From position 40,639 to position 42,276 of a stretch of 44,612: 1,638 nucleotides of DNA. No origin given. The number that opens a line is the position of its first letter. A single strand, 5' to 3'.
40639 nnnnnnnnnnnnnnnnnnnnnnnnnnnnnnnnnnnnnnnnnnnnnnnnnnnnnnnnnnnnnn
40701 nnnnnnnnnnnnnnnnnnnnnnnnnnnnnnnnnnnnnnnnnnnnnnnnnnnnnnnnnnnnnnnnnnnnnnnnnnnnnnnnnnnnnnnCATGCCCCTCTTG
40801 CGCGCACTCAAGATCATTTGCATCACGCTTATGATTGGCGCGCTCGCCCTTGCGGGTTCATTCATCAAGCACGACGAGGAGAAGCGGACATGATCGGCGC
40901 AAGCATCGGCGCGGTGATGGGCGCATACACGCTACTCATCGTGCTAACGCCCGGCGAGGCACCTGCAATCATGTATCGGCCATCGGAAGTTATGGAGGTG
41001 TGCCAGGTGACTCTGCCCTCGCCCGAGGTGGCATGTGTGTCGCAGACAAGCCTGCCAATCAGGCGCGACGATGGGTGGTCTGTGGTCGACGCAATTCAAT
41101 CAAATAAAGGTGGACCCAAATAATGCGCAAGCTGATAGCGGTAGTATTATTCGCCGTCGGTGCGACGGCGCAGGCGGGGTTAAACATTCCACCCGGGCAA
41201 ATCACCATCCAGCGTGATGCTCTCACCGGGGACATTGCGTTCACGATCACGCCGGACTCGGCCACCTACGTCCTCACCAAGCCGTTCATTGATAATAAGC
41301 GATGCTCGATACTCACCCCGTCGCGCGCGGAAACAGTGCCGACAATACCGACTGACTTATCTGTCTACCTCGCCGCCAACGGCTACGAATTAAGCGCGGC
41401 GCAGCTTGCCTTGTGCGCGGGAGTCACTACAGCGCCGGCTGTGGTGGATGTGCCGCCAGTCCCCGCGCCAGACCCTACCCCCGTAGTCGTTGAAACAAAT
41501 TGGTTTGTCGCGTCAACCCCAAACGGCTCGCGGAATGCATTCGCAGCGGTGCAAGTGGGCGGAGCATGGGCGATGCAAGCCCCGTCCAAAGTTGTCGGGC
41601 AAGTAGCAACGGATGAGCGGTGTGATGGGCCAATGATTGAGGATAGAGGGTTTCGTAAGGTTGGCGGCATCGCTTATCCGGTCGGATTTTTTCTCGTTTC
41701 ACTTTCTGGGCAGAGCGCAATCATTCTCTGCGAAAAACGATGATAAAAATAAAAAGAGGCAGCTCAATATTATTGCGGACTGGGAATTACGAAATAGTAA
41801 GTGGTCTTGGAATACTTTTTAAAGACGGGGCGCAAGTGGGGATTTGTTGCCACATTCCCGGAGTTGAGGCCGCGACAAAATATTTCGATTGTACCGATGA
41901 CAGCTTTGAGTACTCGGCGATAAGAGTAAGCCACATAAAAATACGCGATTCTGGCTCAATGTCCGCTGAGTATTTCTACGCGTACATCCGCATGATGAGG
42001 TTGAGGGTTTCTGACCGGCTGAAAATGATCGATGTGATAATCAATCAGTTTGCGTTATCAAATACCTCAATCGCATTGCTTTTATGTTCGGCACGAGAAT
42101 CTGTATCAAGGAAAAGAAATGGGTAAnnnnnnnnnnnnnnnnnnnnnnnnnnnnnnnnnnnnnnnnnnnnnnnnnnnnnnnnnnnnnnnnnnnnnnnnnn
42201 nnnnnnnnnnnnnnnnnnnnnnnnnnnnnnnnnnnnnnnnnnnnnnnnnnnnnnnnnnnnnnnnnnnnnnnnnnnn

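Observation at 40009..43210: Translationally coupled seven-gene envelope-directed cassette inside the tail module: candidate undescribed system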

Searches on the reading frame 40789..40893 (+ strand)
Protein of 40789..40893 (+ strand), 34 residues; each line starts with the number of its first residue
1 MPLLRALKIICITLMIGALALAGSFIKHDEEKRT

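Call 5: search_protein_families(library=pfam, proteins=[window:40789-40893:+], max_evalue=1)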
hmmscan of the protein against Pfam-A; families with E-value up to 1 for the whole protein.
window:40789-40893:+ (34 aa): 0 families

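Call 6: search_protein_families(library=phrogs, proteins=[window:40789-40893:+], max_evalue=1)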
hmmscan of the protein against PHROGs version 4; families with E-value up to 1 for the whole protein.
window:40789-40893:+ (34 aa): 1 family
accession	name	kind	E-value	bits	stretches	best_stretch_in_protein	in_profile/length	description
phrog_6168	-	unknown function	0.014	16.1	1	9-32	9-32/65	-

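Call 63: search_protein_families(library=ncbifam, proteins=[window:40789-40893:+], max_evalue=0.1)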
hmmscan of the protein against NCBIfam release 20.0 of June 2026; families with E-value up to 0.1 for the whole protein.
window:40789-40893:+ (34 aa): 0 families

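Call 64: search_protein_families(library=padloc, proteins=[window:40789-40893:+], max_evalue=0.1)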
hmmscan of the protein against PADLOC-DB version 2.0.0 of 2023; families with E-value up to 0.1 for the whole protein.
window:40789-40893:+ (34 aa): 0 families

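Call 113: list_cluster_members(proteins=[window:40789-40890:+, window:40890-41120:+, window:41123-41740:+, window:41740-42123:+, window:42119-43207:+, window:40009-40527:+, window:40530-40784:+])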
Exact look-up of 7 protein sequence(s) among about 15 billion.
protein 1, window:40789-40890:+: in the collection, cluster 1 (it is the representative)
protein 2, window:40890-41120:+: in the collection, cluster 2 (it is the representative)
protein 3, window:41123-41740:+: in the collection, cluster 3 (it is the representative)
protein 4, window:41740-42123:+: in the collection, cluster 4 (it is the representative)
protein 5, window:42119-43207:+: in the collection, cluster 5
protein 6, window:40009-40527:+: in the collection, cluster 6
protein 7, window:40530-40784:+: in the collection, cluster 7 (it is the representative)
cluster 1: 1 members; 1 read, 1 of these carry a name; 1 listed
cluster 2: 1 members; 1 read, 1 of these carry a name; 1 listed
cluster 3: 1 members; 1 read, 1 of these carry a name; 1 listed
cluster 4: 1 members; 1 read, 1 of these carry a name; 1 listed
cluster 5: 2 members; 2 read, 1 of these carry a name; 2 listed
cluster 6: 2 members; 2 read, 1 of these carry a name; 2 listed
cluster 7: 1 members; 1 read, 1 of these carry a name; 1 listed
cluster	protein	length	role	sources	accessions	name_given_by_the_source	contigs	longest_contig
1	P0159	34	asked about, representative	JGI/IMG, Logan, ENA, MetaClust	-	\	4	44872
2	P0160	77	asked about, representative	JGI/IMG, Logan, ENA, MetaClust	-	\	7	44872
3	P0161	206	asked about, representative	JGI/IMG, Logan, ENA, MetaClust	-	\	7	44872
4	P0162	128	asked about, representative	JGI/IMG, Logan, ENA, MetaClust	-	\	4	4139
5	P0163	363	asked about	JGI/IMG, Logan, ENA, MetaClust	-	\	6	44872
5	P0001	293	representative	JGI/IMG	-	-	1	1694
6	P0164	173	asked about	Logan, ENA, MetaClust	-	\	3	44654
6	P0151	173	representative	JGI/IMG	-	-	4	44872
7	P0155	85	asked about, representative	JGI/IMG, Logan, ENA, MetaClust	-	\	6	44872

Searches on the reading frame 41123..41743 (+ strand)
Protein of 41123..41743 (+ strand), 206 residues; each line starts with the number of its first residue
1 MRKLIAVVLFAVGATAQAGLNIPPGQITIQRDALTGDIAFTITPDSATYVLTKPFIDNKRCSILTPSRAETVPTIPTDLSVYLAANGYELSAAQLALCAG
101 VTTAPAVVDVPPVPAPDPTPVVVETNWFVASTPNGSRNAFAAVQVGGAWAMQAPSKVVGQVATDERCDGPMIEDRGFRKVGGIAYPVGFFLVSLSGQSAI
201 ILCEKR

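Call 5: search_protein_families(library=pfam, proteins=[window:41123-41743:+], max_evalue=1)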
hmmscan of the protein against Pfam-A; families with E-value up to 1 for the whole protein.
window:41123-41743:+ (206 aa): 0 families

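Call 6: search_protein_families(library=phrogs, proteins=[window:41123-41743:+], max_evalue=1)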
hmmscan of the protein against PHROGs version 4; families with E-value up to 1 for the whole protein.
window:41123-41743:+ (206 aa): 1 family
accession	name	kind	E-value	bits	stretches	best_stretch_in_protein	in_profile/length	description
phrog_11030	-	unknown function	0.23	12.6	0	4-30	6-32/73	-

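Call 63: search_protein_families(library=ncbifam, proteins=[window:41123-41743:+], max_evalue=0.1)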
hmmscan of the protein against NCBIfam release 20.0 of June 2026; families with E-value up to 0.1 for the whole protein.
window:41123-41743:+ (206 aa): 0 families

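Call 64: search_protein_families(library=padloc, proteins=[window:41123-41743:+], max_evalue=0.1)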
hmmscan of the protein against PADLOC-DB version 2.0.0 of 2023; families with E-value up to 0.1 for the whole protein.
window:41123-41743:+ (206 aa): 0 families

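Call 112: find_related_loci(query=window:41123-41740:+, collection=viral_contigs, flank=6000)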
Query window:41123-41740:+ (206 aa) in viral_contigs; peptide patterns used: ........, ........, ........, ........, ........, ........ (x = any residue, [..] = any of these).
14 stretches matched a pattern, but none encodes a relative of the query by tblastn (E <= 1e-3).

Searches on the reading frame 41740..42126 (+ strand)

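Call 5: search_protein_families(library=pfam, proteins=[window:41740-42126:+], max_evalue=1)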
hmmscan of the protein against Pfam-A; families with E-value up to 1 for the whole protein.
window:41740-42126:+ (128 aa): 1 family
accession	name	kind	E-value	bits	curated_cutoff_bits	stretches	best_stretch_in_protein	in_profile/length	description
PF00325.26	Crp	-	0.058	13.6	21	1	105-124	2-21/32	Bacterial regulatory proteins, crp family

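Call 6: search_protein_families(library=phrogs, proteins=[window:41740-42126:+], max_evalue=1)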
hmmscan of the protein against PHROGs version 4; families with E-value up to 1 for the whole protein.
window:41740-42126:+ (128 aa): 0 families

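Call 63: search_protein_families(library=ncbifam, proteins=[window:41740-42126:+], max_evalue=0.1)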
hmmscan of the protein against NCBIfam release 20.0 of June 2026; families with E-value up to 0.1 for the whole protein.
window:41740-42126:+ (128 aa): 0 families

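Call 64: search_protein_families(library=padloc, proteins=[window:41740-42126:+], max_evalue=0.1)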
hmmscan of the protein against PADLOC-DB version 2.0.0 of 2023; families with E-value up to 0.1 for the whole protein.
window:41740-42126:+ (128 aa): 0 families
